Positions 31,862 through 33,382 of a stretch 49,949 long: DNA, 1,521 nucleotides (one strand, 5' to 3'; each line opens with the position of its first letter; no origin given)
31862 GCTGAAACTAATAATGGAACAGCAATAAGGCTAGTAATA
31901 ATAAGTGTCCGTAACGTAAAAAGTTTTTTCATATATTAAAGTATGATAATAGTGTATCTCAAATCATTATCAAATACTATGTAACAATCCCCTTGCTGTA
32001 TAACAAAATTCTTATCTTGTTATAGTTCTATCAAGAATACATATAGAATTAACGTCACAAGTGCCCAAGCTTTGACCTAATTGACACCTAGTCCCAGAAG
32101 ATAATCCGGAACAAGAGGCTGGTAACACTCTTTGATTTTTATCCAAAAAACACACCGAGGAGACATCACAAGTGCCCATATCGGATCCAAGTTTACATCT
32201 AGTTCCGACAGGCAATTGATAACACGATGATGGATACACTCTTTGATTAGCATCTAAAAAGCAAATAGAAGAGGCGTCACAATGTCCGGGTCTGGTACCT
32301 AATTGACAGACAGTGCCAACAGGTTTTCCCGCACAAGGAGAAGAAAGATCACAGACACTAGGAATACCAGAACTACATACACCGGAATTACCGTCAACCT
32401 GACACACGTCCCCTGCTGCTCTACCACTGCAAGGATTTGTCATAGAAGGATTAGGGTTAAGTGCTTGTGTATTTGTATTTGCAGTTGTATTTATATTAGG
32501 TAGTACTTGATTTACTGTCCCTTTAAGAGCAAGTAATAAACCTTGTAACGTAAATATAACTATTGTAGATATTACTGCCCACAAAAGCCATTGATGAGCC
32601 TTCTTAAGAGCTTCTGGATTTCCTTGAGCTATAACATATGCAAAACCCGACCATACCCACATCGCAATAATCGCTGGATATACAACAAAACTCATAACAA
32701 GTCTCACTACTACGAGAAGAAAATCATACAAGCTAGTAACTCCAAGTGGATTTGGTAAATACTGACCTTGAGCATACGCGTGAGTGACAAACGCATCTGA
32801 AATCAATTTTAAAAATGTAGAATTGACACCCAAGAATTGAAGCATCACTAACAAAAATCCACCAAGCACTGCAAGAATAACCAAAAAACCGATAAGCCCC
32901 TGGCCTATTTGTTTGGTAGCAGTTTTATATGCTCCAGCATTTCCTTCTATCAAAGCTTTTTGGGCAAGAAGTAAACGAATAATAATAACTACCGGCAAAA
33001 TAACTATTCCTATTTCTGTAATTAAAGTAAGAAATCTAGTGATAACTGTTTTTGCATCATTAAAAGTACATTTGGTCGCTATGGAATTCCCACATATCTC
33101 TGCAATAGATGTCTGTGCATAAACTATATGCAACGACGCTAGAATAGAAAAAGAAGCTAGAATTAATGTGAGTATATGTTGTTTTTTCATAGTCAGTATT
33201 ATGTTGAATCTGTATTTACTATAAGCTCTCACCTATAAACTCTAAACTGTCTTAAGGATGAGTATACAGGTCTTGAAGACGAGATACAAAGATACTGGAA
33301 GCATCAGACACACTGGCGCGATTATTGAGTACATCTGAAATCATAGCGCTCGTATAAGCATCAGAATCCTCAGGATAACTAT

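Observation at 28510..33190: Cluster of four VirB2/TrbC-like pilin-like genes (five modules) with no secretion or pilus ATPase in sight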

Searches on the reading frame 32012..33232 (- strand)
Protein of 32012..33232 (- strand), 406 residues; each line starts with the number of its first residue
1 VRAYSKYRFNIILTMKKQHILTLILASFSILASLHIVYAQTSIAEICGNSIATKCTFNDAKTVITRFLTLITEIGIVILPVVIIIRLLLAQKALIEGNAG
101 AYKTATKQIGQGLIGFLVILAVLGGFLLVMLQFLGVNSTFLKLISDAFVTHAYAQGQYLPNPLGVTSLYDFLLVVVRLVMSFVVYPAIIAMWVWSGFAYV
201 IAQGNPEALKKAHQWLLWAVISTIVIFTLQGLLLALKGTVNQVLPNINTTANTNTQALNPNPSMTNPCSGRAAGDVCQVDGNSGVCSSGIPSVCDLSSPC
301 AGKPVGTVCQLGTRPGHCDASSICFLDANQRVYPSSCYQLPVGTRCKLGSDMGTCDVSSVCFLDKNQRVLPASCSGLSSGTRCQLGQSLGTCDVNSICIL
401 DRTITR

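Call 3: search_protein_families(library=pfam, max_evalue=1, proteins=[window:32012-33232:-])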
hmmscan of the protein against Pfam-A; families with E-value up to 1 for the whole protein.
window:32012-33232:- (406 aa): 3 families
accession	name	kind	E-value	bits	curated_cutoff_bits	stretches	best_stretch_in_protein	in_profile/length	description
PF18895.5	T4SS_pilin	-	3.7e-07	30.6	26.6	2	170-231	7-66/71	Type IV secretion system pilin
PF11410.13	Antifungal_pept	-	0.0008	19.7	22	2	272-289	2-19/33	Antifungal peptide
PF05484.17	LRV_FeS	-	0.55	10.6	27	0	387-405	20-38/53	LRV protein FeS4 cluster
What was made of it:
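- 32012..33190 (-): Gene D: tandem double pilin (392 aa). Order: signal peptide; Cys33/Cys41 loop; module 1 (aa 42-125, nt 32816-33067); linker with HAYA|Q (aa 137-141, nt 32768-32782); module 2 (aa 141-235, nt 32486-32770); Cys-rich tail of four ~37-aa units (aa 254-384). PF18895 30.6 bits, two stretches (call 3).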

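Call 4: search_protein_families(library=ncbifam, max_evalue=1, proteins=[window:32012-33232:-])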
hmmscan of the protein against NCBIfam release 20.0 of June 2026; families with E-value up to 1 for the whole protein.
window:32012-33232:- (406 aa): 1 family
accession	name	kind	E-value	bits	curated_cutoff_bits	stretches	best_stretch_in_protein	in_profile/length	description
NF045849.1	ICE_MMCAP2_0565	equivalog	0.13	11.9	40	2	185-239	23-79/80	Mbov_0395 family pilin-like conjugal transfer protein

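Call 16: find_homologous_proteins(query=window:32012-33190:-)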
Query window:32012-33190:- (392 aa): 16 proteins with E <= 0.001 among 5588 candidates.
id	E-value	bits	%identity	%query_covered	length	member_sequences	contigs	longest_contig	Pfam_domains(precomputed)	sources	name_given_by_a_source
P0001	9.9e-257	869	100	100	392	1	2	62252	PF18895.6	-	-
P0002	3.2e-77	279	58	59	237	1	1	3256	PF18895.6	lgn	-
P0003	2.5e-74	269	55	59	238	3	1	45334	PF18895.6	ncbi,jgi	ncbi:MAG: hypothetical protein WCT07_02465 [Candidatus Paceibacterota bacterium]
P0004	2.7e-72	262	56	59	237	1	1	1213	PF18895.6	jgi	jgi:hypothetical protein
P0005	1.3e-70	257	41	95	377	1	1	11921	PF18895.6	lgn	-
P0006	1.2e-69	254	48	70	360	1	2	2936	PF18895.6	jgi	jgi:hypothetical protein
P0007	5.8e-67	245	39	95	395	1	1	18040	-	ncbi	-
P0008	4.5e-65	239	51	59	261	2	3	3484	PF18895.6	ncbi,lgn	-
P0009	9.3e-58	214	56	27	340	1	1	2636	PF18895.6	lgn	-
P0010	2.4e-55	207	43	59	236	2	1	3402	-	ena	-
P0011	2.9e-51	193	61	22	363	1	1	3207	-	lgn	-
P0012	9.3e-51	191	46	57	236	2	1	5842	PF18895.6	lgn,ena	-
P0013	4.7e-50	189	41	69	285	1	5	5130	PF18895.6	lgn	-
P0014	7.4e-50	188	41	60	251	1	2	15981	PF18895.6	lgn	-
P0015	1.9e-44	171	40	62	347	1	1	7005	-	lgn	-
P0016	7.5e-29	119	39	58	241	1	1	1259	PF18895.6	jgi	jgi:small-conductance mechanosensitive channel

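Call 18: find_encoding_contigs(protein=P0003, flank=10000, max_places=2)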
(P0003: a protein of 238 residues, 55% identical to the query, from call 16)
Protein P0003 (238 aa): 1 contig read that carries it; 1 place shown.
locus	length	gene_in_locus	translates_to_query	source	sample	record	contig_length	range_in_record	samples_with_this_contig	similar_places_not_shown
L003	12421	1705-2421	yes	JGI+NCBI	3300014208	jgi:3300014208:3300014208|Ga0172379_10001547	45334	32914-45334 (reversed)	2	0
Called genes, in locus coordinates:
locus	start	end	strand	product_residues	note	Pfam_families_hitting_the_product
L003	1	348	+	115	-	PF08241:Methyltransf_11 (weak), PF13847:Methyltransf_31 (weak)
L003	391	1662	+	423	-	PF01547:SBP_bac_1, PF13416:SBP_bac_8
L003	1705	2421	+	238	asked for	PF18895:T4SS_pilin (weak)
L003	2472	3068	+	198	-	PF18895:T4SS_pilin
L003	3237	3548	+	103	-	-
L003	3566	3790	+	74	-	-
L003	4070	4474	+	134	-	-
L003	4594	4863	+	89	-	PF18895:T4SS_pilin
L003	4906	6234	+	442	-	PF00587:tRNA-synt_2b, PF03129:HGTP_anticodon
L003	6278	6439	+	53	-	PF00471:Ribosomal_L33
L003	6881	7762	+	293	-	PF18915:DUF5667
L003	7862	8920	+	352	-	PF00044:Gp_dh_N, PF02800:Gp_dh_C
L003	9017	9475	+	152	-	PF02502:LacAB_rpiB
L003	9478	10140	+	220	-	PF00834:Ribul_P_3_epim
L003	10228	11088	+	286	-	PF13292:DXP_synthase_N (weak), PF00456:Transketolase_N, PF00676:E1_dh (weak), PF09364:XFP_N (weak)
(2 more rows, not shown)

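Call 19: find_encoding_contigs(protein=P0007, flank=10000, max_places=2)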
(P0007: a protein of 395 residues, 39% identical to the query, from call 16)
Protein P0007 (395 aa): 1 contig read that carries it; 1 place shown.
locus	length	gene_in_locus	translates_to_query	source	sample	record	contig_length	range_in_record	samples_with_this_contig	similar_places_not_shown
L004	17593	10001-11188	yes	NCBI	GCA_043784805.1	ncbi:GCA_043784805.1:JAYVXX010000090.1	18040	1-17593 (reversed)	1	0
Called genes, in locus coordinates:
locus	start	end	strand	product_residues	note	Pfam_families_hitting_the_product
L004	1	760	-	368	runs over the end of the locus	PF00575:S1 (weak), PF21543:CvfB_2nd (faint), PF21710:Spt6_S1 (faint), PF00575:S1 (weak), PF23459:S1_RRP5 (faint), PF00575:S1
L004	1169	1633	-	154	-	-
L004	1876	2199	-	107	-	-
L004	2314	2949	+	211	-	PF13483:Lactamase_B_3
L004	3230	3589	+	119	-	-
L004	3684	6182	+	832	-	PF00521:DNA_topoisoIV, PF03989:DNA_gyraseA_C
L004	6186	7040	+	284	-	PF00892:EamA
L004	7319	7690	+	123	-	-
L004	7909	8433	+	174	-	PF01135:PCMT, PF05175:MTS, PF13489:Methyltransf_23, PF01209:Ubie_methyltran, PF13847:Methyltransf_31, PF08241:Methyltransf_11, PF08242:Methyltransf_12, PF13649:Methyltransf_25, +2 more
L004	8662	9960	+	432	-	PF01547:SBP_bac_1, PF13416:SBP_bac_8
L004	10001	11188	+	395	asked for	-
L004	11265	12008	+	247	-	-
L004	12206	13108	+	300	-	-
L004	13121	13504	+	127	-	-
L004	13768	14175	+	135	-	-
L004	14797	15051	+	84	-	PF18895:T4SS_pilin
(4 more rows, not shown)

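Call 20: find_encoding_contigs(protein=P0014, flank=10000, max_places=2)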
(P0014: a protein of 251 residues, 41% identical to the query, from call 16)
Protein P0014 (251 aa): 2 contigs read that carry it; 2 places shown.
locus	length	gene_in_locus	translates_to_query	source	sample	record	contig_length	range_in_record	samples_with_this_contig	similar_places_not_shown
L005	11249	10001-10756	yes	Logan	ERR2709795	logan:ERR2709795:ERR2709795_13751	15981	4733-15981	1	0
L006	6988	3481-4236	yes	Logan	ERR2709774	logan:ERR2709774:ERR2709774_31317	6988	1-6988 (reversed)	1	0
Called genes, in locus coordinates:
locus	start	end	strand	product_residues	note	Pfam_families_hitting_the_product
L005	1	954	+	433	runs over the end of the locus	PF13406:SLT_2 (weak)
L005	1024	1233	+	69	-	PF01197:Ribosomal_L31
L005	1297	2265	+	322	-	PF03462:PCRF, PF00472:RF-1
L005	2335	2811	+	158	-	-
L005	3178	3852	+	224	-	PF00318:Ribosomal_S2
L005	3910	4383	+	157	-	PF00889:EF_TS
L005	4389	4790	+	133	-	-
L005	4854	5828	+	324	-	-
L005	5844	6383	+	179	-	-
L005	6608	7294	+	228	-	-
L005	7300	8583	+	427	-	PF13506:Glyco_transf_21, PF00535:Glycos_transf_2, PF10111:Glyco_tranf_2_2, PF13641:Glyco_tranf_2_3, PF13632:Glyco_trans_2_3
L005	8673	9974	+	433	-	PF01547:SBP_bac_1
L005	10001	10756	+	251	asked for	PF18895:T4SS_pilin (weak)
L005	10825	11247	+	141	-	?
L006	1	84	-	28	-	?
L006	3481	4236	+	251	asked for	PF18895:T4SS_pilin (weak)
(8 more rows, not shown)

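Call 49: predict_structure(alignment_id=A1)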
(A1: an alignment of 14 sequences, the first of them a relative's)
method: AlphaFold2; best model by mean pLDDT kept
length: 392 residues; sequences in the alignment: 14
mean_pLDDT: 63.7   pTM: 0.34
mean pLDDT of the five models: 63.7, 60.7, 58.8, 57.9, 57.9
residues with pLDDT >= 90: 14; 70-90: 120; 50-70: 182; < 50: 76
segments of 3 or more residues with pLDDT < 50: 25-29, 34-36, 120-123, 126-128, 130-132, 135-147, 230-250, 322-324, 353-361, 389-392
pLDDT, mean of each block of 10 residues (from residue 1): 55 61 48 50 58 71 76 78 80 76 72 56 49 42 45 64 82 89 90 89 89 83 65 42 39 67 66 60 59 57 57 57 57 66 65 49 60 66 57 29
secondary structure, 60 per line:
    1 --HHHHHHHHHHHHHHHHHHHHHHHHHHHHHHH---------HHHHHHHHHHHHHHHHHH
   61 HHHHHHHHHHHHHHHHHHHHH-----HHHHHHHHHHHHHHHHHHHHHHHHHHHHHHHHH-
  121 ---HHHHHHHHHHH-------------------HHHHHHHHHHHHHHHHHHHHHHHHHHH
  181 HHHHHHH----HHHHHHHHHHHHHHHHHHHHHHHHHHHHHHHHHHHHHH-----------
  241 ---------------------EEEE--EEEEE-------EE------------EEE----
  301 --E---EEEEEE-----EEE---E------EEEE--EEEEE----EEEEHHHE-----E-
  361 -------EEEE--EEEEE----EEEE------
elements in order: H3-33 H43-81 H87-119 H124-134 H154-187 H192-229 E262-265 E268-272 E294-296 E307-312 E318-320 E331-334 E337-341 E346-349 E368-371 E374-378 E383-386
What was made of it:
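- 32012..33190 (-): AF2 gives two helical hairpins and a low-confidence linker (call 49).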

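Call 52: fold_search(model_id=the predicted structure, library=pdb)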
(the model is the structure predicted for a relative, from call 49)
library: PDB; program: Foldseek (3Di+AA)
matches with E <= 10: 88; with E <= 0.001: 0
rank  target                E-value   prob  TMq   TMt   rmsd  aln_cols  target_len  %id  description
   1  3tto_D                3.6e-01  0.15  0.10  0.05  16.3       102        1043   10  Crystal structure of Leuconostoc mesenteroides NRRL B-1299 N-terminally truncated dextransucrase DSR-E in triclinic fo (released 2012-01-25)
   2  2bib                  4.6e-01  0.12  0.10  0.08   8.3        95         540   12  Crystal structure of the complete modular teichioic acid phosphorylcholine esterase Pce (CbpE) from Streptococcus pneumo (released 2005-05-09)
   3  4nby_A                6.7e-01  0.14  0.10  0.15   9.6        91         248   10  Crystal Structure of TcdA-A2 Bound to Two Molecules of A20.1 VHH (released 2013-12-11)
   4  2g7c_B                9.1e-01  0.09  0.11  0.16  12.6       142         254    9  Clostridium difficile Toxin A Fragment Bound to aGal(1,3)bGal(1,4)bGlcNAc (released 2006-04-18)
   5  4nc1_A                1.2e+00  0.05  0.06  0.11  13.9       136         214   10  Crystal Structure of TcdA-A2 Bound to A20.1 VHH and A26.8 VHH (released 2013-12-11)
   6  8r40_G                1.3e+00  0.08  0.06  0.21  11.5        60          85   13  Crystal structure of diabody CR57 in complex with rabies virus protein G domain III (released 2024-11-06)
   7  4s37_A                1.3e+00  0.02  0.08  0.14  16.2       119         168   14  Crystal structure of R2 pyocin membrane-piercing spike (released 2016-01-27)
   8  4s37_H                1.3e+00  0.02  0.08  0.13  16.0       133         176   19  Crystal structure of R2 pyocin membrane-piercing spike (released 2016-01-27)
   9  4s37_C                1.6e+00  0.07  0.11  0.20   8.5       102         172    8  Crystal structure of R2 pyocin membrane-piercing spike (released 2016-01-27)
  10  4nc0_A                1.7e+00  0.09  0.10  0.15   9.7        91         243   10  Crystal Structure of TcdA-A2 Bound to A26.8 VHH (released 2013-12-11)
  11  4s37_N                1.7e+00  0.02  0.08  0.14  15.6       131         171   19  Crystal structure of R2 pyocin membrane-piercing spike (released 2016-01-27)
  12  2f6e                  1.8e+00  0.05  0.09  0.20  13.5       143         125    8  Clostridium difficile Toxin A C-terminal fragment 1 (TcdA-f1) (released 2005-12-20)
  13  9dww_D                1.9e+00  0.05  0.09  0.06  11.8        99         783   18  Ternary complex of CRBN-DDB1-PDE6D with FPFT-2216 (released 2025-08-06)
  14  8eon_F                1.9e+00  0.03  0.10  0.15  13.4       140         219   10  Pseudomonas phage E217 baseplate complex (released 2023-07-26)
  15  4s37_D                1.9e+00  0.02  0.08  0.14  16.2       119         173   14  Crystal structure of R2 pyocin membrane-piercing spike (released 2016-01-27)
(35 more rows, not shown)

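Call 79: find_related_loci(query=A1, collection=genome_contigs, flank=10000)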
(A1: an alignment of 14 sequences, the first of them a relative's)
Query A1 (392 aa) in genome_contigs; peptide patterns used: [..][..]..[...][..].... (x = any residue, [..] = any of these).
51 stretches matched a pattern; 18 encode a relative of the query (tblastn E <= 1e-3); 18 distinct loci.
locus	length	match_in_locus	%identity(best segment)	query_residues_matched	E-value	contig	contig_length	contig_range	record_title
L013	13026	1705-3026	55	1-315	6e-82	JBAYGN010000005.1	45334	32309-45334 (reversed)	MAG: Candidatus Paceibacterota bacterium isolate SO_2016_GW1_126 scaffold01547_OW334_2016, whole genome shotgun sequence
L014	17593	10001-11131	39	1-373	4e-69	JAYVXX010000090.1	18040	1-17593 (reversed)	MAG: Candidatus Paceibacterota bacterium isolate GL85_DN_metabinner_41_sub GL85_DN_metabinner_41_sub_89, whole genome sh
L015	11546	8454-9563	38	22-392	2e-67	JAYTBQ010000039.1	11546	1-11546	MAG: Candidatus Paceibacterota bacterium isolate GFS_14379 GFS_14379_38, whole genome shotgun sequence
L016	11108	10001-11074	39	7-354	8e-67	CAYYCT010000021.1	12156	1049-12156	MAG TPA_asm: uncultured Candidatus Saccharibacteria bacterium isolate SRP278252_co2_838 genome assembly, contig: NODE_11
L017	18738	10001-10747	42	3-240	1e-54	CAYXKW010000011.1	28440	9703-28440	MAG TPA_asm: uncultured Candidatus Saccharibacteria bacterium isolate SRP286056_co3_512 genome assembly, contig: NODE_13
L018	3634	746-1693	35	4-326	3e-53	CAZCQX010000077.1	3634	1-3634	MAG TPA_asm: uncultured Candidatus Saccharibacteria bacterium isolate SRP135725_co3_186 genome assembly, contig: NODE_42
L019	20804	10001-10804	41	3-257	1e-52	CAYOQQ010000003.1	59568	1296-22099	MAG TPA_asm: uncultured Candidatus Saccharibacteria bacterium isolate SRP278252_co2_198 genome assembly, contig: NODE_82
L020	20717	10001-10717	42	1-230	1e-49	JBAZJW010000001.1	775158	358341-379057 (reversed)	MAG: Candidatus Paceibacterota bacterium isolate SO_2017_LW4_129 scaffold_18_c1_LW137-91_2017, whole genome shotgun sequ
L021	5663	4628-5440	39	1-275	7e-49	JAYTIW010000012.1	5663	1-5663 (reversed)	MAG: Candidatus Paceibacterota bacterium isolate GFS_2860 GFS_2860_11, whole genome shotgun sequence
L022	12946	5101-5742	42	27-236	3e-46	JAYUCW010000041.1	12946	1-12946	MAG: Candidatus Paceibacterota bacterium isolate GFS_7029 GFS_7029_40, whole genome shotgun sequence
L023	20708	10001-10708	42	1-230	1e-45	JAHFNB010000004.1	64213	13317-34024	MAG: bacterium isolate nzgw470 NODE_333_length_64214_cov_29.339179, whole genome shotgun sequence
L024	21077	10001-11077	51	6-242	1e-30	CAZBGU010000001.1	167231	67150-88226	MAG TPA_asm: uncultured Candidatus Saccharibacteria bacterium isolate SRP278252_co1_166 genome assembly, contig: NODE_74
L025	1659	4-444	40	148-306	1e-26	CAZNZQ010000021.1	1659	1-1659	MAG TPA_asm: uncultured Candidatus Saccharibacteria bacterium isolate SRP285395_co1_102 genome assembly, contig: NODE_15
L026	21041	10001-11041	60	7-230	2e-25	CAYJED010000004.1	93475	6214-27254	MAG TPA_asm: uncultured Candidatus Saccharibacteria bacterium isolate ERP123247_co1_147 genome assembly, contig: NODE_10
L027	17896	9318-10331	35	1-304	5e-53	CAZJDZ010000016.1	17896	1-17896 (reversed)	MAG TPA_asm: uncultured Candidatus Saccharibacteria bacterium isolate SRP296810_co1_219 genome assembly, contig: NODE_32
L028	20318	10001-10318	33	136-229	2e-11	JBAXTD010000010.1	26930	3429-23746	MAG: bacterium isolate ELA626 MAG626_10, whole genome shotgun sequence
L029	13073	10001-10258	32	147-229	9e-8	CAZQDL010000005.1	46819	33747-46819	MAG TPA_asm: uncultured Candidatus Saccharibacteria bacterium isolate SRP118108_co5_237 genome assembly, contig: NODE_45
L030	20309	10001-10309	31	135-230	1e-5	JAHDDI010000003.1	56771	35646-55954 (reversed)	MAG: Candidatus Paceibacterota bacterium isolate MAG-154 RZ_1511, whole genome shotgun sequence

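Call 81: search_protein_families(library=pfam, max_evalue=0.001, proteins=[L019:18637-20748:+, L017:6422-7984:-, L020:6220-7833:+, L024:18957-20522:+, L028:7810-9882:+, L029:5737-7311:+, L021:2-1879:+, L030:13470-15200:+, L022:1320-2864:-, L028:16405-17922:-])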
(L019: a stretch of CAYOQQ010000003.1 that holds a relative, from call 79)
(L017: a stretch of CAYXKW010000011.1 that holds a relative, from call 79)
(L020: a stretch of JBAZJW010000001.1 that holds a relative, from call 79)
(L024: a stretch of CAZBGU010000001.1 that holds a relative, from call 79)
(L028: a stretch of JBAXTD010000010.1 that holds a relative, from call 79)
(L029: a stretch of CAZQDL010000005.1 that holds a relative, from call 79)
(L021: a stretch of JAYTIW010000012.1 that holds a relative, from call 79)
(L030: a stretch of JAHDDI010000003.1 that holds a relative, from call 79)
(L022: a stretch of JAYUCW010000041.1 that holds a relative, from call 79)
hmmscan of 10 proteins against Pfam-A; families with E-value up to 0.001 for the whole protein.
L019:18637-20748:+ (704 aa): 2 families
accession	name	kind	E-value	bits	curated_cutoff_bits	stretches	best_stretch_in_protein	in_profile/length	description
PF20990.2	DUF2207_C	-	1.5e-34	120.3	33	1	360-638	3-247/247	Predicted membrane protein (DUF2207) C-terminal domain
PF09972.14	DUF2207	-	3.9e-22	79.7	24.4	1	103-288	3-172/172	Predicted membrane protein (DUF2207) N-terminal domain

L017:6422-7984:- (521 aa): 1 family
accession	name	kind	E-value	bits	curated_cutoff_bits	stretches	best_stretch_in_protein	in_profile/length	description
PF04134.17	DCC1-like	-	1.9e-14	55.3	27.8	1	31-137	1-112/113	DCC1-like thiol-disulfide oxidoreductase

L020:6220-7833:+ (538 aa): 1 family
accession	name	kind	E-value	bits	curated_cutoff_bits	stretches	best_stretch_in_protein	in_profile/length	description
PF10592.14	AIPR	-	2.6e-41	142.7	25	1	243-495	1-282/308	AIPR protein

L024:18957-20522:+ (522 aa): 4 families
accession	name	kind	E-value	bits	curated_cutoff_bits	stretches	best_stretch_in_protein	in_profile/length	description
PF02384.22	N6_Mtase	-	3.1e-109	365.5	20.4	1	179-483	2-309/311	N-6 DNA Methylase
PF12161.14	HsdM_N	-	8.4e-21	75.4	24.5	1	10-166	1-133/135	HsdM N-terminal domain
PF05175.20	MTS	-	4.8e-05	23.5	23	1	212-309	20-111/170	Methyltransferase small domain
PF07669.17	Eco57I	-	5e-05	23.9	25.3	0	292-382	70-159/171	Eco57I restriction-modification methylase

L028:7810-9882:+ (691 aa): 3 families
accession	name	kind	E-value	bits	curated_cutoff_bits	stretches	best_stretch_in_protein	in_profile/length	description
PF16656.11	Pur_ac_phosph_N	-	3.2e-16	60.1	30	2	474-554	9-93/93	Purple acid Phosphatase, N-terminal domain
PF16655.11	PhoD_N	-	6.7e-08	33.4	30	0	60-136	25-90/90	PhoD-like phosphatase, N-terminal domain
PF00041.27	fn3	-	2.6e-06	28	25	0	301-332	42-71/84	Fibronectin type III domain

L029:5737-7311:+ (525 aa): 1 family
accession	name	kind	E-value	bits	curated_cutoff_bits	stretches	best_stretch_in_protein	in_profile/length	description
PF18895.5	T4SS_pilin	-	6.8e-08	32.9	26.6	1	442-504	8-69/71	Type IV secretion system pilin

L021:2-1879:+ (626 aa): 1 family
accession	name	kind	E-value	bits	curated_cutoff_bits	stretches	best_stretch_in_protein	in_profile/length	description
PF18884.5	TSP3_bac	-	1.9e-05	24.8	25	1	475-495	1-21/22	Bacterial TSP3 repeat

L030:13470-15200:+ (577 aa): 2 families
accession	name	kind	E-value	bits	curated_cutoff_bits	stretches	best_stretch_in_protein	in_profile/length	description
PF00437.27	T2SSE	-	1.1e-115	386.7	24.9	1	185-575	3-369/370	Type II/IV secretion system protein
PF05157.20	MshEN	-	1.4e-05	25.4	23.1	1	64-124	5-63/90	MshEN domain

L022:1320-2864:- (515 aa): 1 family
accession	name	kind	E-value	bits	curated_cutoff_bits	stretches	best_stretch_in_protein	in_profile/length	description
PF04134.17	DCC1-like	-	1.6e-16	62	27.8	1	20-126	1-112/113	DCC1-like thiol-disulfide oxidoreductase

L028:16405-17922:- (506 aa): 9 families
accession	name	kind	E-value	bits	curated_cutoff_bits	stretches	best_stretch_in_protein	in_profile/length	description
PF00009.33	GTP_EFTU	-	4.9e-36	124.5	26.5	1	17-178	5-183/188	Elongation factor Tu GTP binding domain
PF11987.13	IF-2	-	1.8e-25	89.6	27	1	298-397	16-114/117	Translation-initiation factor 2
PF22042.2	EF-G_D2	-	2.2e-19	69.8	27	1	194-271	2-82/84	Elongation factor G domain 2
PF01926.29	MMR_HSR1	-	3.4e-10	40.5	21.9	1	18-128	2-113/113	50S ribosome-binding GTPase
PF03144.31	GTP_EFTU_D2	-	4.9e-09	36.9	30.3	1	432-498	2-72/73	Elongation factor Tu domain 2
PF00071.28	Ras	-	5.2e-07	29.8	21.6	1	18-177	2-156/162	Ras family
PF08477.19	Roc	-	5.2e-06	27.1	27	1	18-130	2-119/119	Ras of Complex, Roc, domain of DAPkinase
PF00350.29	Dynamin_N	-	2.6e-05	24.8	27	0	18-53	1-36/168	Dynamin family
PF02421.24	FeoB_N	-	0.00059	19.8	27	0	18-174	3-153/156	Ferrous iron transport protein B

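Call 84: search_protein_families(library=pfam, max_evalue=0.001, proteins=[L030:7287-8630:+, L030:8545-9930:+, L030:11820-12482:+, L030:12487-13041:+, L030:13051-13473:+, L030:15203-16138:+, L030:16206-17270:+, L030:17323-18222:+, L030:18289-18702:+, L030:18822-19367:+])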
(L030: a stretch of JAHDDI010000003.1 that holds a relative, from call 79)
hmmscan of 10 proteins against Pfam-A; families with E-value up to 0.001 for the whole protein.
L030:7287-8630:+ (447 aa): 2 families
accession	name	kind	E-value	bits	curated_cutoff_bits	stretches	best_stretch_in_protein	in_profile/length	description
PF01547.30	SBP_bac_1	-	2.3e-16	61.1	26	1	81-361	24-302/307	Bacterial extracellular solute-binding protein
PF13416.11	SBP_bac_8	-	6.1e-15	56.2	27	1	82-386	13-268/279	Bacterial extracellular solute-binding protein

L030:8545-9930:+ (461 aa): 1 family
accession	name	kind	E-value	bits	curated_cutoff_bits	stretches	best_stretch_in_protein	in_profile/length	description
PF18895.5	T4SS_pilin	-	1.7e-10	41.2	26.6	1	373-440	5-71/71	Type IV secretion system pilin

L030:11820-12482:+ (220 aa): 0 families

L030:12487-13041:+ (184 aa): 1 family
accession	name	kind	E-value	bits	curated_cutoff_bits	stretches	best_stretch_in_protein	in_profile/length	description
PF04350.18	PilO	-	4e-11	43.7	22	1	31-180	8-142/145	Pilus assembly protein, PilO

L030:13051-13473:+ (140 aa): 0 families

L030:15203-16138:+ (311 aa): 1 family
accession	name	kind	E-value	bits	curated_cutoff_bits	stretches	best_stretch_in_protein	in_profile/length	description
PF01734.28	Patatin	-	2.6e-09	38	27.7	1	14-184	3-181/191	Patatin-like phospholipase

L030:16206-17270:+ (354 aa): 3 families
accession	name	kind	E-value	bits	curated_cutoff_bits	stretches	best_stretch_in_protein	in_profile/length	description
PF00437.27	T2SSE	-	2.7e-47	161.7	24.9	1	5-277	8-280/370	Type II/IV secretion system protein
PF12775.13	AAA_7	-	0.00055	20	25.8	0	109-159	14-63/181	P-loop containing dynein motor region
PF13401.12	AAA_22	-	0.00057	20.6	27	0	127-165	3-40/130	AAA domain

L030:17323-18222:+ (299 aa): 1 family
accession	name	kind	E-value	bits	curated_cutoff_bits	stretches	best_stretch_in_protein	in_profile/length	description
PF03477.21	ATP-cone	-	1.1e-06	29.6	25.8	1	13-73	1-68/88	ATP cone domain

L030:18289-18702:+ (137 aa): 0 families

L030:18822-19367:+ (181 aa): 1 family
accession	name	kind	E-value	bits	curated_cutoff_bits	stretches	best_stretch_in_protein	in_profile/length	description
PF01765.24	RRF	-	1.9e-46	158.3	29.7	1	17-179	1-163/164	Ribosome recycling factor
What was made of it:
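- In one distant locus (L030) the SBP-array is followed directly by PilO, PilB, a patatin-like gene and PilT (calls 81, 84).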
